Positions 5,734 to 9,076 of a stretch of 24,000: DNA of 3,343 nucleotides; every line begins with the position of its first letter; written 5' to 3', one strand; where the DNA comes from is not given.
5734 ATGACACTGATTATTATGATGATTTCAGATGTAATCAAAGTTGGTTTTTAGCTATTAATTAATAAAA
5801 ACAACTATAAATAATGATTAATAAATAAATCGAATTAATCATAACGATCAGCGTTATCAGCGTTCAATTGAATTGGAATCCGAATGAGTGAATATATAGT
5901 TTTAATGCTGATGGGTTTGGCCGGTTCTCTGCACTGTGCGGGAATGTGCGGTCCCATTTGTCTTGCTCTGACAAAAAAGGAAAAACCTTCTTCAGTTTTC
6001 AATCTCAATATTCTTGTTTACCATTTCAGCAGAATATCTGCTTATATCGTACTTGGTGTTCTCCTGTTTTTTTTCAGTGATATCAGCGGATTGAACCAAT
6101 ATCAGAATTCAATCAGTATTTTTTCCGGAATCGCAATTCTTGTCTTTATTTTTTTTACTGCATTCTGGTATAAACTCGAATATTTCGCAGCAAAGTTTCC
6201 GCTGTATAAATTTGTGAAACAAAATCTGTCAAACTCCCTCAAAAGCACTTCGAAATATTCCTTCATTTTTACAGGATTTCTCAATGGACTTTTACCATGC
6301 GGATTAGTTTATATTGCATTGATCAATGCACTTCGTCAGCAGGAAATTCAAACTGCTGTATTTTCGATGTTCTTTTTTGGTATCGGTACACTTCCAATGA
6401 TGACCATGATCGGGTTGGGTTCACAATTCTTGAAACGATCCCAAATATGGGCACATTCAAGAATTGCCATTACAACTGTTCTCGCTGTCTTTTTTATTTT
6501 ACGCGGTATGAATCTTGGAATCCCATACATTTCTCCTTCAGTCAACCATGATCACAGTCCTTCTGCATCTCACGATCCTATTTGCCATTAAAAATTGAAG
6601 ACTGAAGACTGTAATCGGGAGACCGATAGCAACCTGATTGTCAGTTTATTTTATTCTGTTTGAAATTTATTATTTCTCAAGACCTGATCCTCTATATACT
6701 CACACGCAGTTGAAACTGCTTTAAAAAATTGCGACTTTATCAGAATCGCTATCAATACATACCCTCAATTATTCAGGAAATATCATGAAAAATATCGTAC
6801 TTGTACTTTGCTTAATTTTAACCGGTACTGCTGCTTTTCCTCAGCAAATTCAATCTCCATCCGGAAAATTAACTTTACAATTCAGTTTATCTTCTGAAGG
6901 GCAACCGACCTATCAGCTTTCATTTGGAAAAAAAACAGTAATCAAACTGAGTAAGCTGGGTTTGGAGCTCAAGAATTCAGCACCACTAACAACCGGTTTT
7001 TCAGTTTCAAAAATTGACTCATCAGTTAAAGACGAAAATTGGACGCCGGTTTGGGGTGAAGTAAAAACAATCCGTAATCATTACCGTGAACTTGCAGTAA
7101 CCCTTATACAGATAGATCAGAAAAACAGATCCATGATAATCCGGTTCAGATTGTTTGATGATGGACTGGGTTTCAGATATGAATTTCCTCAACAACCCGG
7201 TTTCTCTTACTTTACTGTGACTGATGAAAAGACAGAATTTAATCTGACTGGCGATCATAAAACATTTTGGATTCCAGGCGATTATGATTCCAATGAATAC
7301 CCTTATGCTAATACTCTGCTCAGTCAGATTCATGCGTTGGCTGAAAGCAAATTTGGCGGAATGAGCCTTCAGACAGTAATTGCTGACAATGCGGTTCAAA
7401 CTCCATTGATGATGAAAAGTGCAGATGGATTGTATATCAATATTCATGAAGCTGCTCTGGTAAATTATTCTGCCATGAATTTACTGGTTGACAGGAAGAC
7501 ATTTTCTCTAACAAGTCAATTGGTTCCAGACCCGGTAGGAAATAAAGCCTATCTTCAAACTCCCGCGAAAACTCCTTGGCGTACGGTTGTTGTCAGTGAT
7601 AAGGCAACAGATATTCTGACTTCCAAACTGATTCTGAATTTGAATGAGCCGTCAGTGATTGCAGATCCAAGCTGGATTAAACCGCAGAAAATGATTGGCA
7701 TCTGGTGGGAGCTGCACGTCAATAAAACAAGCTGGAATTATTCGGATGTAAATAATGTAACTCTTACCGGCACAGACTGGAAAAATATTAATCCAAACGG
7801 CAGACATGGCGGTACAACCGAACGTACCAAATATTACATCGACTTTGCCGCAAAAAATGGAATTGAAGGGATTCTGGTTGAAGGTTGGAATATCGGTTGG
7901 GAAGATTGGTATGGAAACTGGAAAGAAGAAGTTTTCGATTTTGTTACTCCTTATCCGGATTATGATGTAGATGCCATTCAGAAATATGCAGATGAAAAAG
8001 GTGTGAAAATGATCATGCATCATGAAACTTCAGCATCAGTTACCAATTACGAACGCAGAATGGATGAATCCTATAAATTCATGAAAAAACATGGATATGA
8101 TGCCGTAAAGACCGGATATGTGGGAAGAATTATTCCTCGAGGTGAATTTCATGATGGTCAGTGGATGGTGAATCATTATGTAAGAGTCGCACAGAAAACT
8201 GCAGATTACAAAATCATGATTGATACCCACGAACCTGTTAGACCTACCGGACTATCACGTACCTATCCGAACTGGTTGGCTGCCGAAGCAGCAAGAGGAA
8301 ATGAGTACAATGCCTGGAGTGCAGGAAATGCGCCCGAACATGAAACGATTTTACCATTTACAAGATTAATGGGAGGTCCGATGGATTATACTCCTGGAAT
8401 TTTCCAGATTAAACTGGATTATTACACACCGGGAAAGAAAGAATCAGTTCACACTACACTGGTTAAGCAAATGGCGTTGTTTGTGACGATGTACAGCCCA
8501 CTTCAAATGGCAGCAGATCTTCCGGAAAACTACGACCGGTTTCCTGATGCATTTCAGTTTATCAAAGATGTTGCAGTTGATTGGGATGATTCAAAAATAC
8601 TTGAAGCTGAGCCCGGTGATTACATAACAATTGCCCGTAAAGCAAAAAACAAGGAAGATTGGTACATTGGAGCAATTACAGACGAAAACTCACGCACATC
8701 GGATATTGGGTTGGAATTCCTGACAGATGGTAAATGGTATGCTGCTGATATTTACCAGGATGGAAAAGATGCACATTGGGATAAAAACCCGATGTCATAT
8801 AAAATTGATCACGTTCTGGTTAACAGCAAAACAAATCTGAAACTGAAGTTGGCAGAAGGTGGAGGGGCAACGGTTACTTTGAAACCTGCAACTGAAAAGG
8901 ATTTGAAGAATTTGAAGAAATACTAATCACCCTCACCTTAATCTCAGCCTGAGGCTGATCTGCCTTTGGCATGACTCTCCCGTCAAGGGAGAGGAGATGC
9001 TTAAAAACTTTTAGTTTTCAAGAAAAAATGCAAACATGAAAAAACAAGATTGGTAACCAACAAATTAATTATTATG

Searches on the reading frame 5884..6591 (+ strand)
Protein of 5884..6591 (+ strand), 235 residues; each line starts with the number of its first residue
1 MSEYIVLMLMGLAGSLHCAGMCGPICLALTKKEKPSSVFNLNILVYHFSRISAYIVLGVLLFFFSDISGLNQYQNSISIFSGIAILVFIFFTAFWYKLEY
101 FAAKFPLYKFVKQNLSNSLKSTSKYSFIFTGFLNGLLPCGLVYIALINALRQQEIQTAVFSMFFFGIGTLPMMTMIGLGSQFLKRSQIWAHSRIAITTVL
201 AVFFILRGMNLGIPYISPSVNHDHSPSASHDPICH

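Call 98: search_protein_families(library=pfam, proteins=[window:5884-6591:+], max_evalue=0.001)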
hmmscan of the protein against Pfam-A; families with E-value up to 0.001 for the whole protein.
window:5884-6591:+ (235 aa): 1 family
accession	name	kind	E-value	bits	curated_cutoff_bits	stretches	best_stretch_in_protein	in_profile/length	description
PF13386.12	DsbD_2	-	7.8e-42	143.9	24.9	1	7-206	2-195/199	Cytochrome C biogenesis protein transmembrane region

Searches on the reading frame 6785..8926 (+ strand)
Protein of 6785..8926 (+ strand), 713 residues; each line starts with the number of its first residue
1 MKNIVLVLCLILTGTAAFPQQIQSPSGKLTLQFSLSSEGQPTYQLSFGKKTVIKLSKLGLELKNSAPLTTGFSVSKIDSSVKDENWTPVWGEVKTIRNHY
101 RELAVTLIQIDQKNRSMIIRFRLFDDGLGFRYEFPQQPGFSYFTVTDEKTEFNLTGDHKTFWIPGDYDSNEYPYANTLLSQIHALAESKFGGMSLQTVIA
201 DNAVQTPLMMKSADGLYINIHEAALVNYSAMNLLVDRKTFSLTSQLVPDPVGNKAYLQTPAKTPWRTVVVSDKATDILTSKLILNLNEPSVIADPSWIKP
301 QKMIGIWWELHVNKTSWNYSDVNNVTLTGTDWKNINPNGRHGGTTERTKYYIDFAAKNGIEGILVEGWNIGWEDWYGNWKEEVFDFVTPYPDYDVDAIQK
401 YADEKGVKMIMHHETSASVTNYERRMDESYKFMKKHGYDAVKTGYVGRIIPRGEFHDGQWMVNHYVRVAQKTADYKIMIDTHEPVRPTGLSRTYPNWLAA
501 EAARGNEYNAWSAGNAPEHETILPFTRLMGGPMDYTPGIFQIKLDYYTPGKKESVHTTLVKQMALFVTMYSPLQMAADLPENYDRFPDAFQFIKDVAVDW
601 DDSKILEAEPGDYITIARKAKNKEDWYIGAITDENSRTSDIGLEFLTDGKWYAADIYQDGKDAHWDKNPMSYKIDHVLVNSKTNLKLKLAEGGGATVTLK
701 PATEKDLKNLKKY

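Call 4: search_protein_families(library=pfam, proteins=[window:6785-8926:+], max_evalue=0.01)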
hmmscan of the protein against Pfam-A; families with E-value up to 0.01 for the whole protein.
window:6785-8926:+ (713 aa): 3 families
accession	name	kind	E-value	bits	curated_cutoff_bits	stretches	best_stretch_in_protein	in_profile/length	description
PF10566.15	Glyco_hydro_97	-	3.6e-105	351.7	32.5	1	294-596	1-274/275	Glycoside hydrolase 97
PF14508.12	GH97_N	-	7.8e-72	241.9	25.3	1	22-289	1-229/229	Glycosyl-hydrolase 97 N-terminal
PF14509.12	GH97_C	-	1.5e-31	108.9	25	1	599-699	1-96/97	Glycosyl-hydrolase 97 C-terminal, oligomerisation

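Call 43: find_homologous_proteins(query=window:6785-8923:+, max_evalue=1e-100)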
Query window:6785-8923:+ (713 aa): 8000 proteins with E <= 1e-100 among 8000 candidates; the best 120 are listed.
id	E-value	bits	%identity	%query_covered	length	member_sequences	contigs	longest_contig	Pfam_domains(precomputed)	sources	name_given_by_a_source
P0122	0.0e+0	1667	100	100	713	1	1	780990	PF14509.13,PF10566.16,PF14508.13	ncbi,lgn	-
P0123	0.0e+0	1464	86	100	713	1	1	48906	PF14509.13,PF10566.16,PF14508.13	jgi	-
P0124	0.0e+0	1464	86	100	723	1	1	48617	PF14509.13,PF10566.16,PF14508.13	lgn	-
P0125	0.0e+0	1461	85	100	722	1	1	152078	PF14509.13,PF10566.16,PF14508.13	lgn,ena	-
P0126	0.0e+0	1449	88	96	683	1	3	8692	PF14509.13,PF10566.16,PF14508.13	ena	-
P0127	0.0e+0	1237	72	100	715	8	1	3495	PF14509.13,PF10566.16,PF14508.13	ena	-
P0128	0.0e+0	1235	72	100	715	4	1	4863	PF14509.13,PF10566.16,PF14508.13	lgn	-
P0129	0.0e+0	1235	73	100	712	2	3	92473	PF14509.13,PF10566.16,PF14508.13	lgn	-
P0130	0.0e+0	1234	72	99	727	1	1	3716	PF14509.13,PF10566.16,PF14508.13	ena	-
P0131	0.0e+0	1230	72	100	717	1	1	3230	PF14509.13,PF10566.16,PF14508.13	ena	-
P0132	0.0e+0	1230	72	100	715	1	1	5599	PF14509.13,PF10566.16,PF14508.13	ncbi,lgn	-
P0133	0.0e+0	1230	72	99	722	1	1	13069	PF14509.13,PF10566.16,PF14508.13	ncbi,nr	ncbi:MAG: glycoside hydrolase family 97 protein [Acidobacteriota bacterium]|nr:glycoside hydrolase f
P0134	0.0e+0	1227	71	99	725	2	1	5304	PF14509.13,PF10566.16,PF14508.13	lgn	-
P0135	0.0e+0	1226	71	100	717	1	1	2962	PF14509.13,PF10566.16,PF14508.13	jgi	jgi:hypothetical protein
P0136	0.0e+0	1225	71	100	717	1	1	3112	PF14509.13,PF10566.16,PF14508.13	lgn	-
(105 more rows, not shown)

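Call 44: find_encoding_contigs(protein=P0125, flank=6000, max_places=3)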
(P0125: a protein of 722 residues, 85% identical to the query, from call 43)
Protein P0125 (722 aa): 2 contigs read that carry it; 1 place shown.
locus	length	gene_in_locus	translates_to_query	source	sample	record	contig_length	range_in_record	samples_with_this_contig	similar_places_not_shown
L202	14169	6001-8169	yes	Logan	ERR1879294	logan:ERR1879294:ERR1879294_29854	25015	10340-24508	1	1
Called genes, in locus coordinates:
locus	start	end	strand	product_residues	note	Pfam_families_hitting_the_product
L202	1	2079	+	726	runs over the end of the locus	PF00115:COX1, PF02433:FixO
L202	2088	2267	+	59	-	-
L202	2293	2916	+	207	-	PF14715:FixP_N, PF13442:Cytochrome_CBB3, PF00034:Cytochrom_C (faint)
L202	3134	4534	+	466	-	PF12801:Fer4_5, PF13187:Fer4_9 (faint), PF13484:Fer4_16 (faint), PF13534:Fer4_17 (faint), PF12838:Fer4_7 (weak), PF13746:Fer4_18, PF11614:FixG_C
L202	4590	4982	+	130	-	PF05751:FixH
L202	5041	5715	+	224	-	PF13386:DsbD_2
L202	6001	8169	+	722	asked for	PF14508:GH97_N, PF10566:Glyco_hydro_97, PF14509:GH97_C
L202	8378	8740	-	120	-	-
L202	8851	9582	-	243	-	-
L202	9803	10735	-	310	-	-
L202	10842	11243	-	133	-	-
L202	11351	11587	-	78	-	-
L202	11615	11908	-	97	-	-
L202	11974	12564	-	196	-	-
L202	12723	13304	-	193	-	-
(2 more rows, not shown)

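Call 45: find_encoding_contigs(protein=P0123, flank=6000, max_places=3)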
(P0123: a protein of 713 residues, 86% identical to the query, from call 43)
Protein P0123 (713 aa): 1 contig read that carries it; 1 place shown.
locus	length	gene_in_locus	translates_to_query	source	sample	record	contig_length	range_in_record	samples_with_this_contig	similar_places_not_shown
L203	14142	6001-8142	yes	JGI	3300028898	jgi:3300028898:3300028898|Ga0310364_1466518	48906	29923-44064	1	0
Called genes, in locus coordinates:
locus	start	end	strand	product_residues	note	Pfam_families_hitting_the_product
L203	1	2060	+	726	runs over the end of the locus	PF00115:COX1, PF02433:FixO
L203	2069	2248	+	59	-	-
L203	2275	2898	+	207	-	PF14715:FixP_N, PF13442:Cytochrome_CBB3, PF00034:Cytochrom_C (faint)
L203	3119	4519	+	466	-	PF12801:Fer4_5, PF13187:Fer4_9 (faint), PF13484:Fer4_16 (faint), PF13534:Fer4_17 (faint), PF12838:Fer4_7 (weak), PF13746:Fer4_18, PF11614:FixG_C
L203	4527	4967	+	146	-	PF05751:FixH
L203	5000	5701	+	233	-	PF13386:DsbD_2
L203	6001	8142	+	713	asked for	PF14508:GH97_N, PF10566:Glyco_hydro_97, PF14509:GH97_C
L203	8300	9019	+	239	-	-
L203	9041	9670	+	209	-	-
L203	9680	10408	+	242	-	-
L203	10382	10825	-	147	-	-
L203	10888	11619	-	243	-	-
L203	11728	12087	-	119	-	PF27154:ORF11_beta (weak)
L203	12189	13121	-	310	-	-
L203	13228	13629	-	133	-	-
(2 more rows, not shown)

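Call 46: find_encoding_contigs(protein=P0126, flank=6000, max_places=3)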
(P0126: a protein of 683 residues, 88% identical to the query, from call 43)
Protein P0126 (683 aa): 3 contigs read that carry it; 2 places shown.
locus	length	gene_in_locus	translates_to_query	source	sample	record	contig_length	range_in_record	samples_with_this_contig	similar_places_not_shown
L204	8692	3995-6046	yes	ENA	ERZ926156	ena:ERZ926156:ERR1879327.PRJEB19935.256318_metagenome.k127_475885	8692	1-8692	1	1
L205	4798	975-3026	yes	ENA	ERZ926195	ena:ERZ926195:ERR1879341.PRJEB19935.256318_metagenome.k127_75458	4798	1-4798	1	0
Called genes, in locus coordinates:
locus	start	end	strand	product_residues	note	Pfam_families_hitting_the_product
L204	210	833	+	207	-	PF14715:FixP_N, PF13442:Cytochrome_CBB3, PF00034:Cytochrom_C (weak)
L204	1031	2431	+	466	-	PF12801:Fer4_5, PF13187:Fer4_9 (faint), PF13484:Fer4_16 (faint), PF13534:Fer4_17 (faint), PF12838:Fer4_7 (weak), PF13746:Fer4_18, PF11614:FixG_C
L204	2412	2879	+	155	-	PF05751:FixH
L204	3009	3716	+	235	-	PF13386:DsbD_2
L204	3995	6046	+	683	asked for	PF14508:GH97_N, PF10566:Glyco_hydro_97, PF14509:GH97_C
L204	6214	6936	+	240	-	-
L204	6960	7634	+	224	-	-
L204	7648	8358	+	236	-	-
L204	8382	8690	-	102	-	?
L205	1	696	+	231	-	?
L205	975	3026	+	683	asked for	PF14508:GH97_N, PF10566:Glyco_hydro_97, PF14509:GH97_C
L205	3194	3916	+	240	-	-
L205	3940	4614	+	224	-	-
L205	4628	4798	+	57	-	?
